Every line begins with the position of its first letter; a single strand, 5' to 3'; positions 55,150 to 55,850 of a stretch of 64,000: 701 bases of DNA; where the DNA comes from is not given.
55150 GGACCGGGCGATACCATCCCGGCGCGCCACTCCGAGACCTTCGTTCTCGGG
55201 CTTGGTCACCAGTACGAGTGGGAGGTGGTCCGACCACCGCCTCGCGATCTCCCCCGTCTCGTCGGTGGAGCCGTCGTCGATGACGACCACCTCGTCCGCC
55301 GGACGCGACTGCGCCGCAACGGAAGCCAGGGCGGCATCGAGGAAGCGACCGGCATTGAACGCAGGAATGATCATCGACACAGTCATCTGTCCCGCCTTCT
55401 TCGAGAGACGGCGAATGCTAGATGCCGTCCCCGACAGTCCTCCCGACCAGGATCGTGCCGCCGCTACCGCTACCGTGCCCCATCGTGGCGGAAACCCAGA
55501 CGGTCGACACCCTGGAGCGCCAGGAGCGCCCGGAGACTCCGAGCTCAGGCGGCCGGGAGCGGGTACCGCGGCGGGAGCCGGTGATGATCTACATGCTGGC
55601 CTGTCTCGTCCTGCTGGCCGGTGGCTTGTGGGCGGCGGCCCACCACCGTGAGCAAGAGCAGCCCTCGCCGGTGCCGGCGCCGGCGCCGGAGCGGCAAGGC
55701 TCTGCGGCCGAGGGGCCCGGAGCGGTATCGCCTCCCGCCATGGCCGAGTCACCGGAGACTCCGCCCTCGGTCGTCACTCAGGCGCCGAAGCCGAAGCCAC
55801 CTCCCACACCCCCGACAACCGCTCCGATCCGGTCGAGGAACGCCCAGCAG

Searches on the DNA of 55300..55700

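Call 40: search_rna_families(source=window, start=55300, end=55700, threshold=evalue, max_evalue=10)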
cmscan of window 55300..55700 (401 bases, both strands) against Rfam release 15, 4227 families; matches with E-value up to 10: 2.
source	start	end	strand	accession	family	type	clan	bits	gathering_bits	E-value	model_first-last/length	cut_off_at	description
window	55434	55526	+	RF02531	NRF2_IRES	Cis-reg; IRES;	-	18.5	50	1.4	1-128/128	no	Nrf2 internal ribosome entry site (IRES)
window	55657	55700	+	RF03917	mir-4449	Gene; miRNA;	-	16.3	71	7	1-61/69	3'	mir-4449 microRNA precursor family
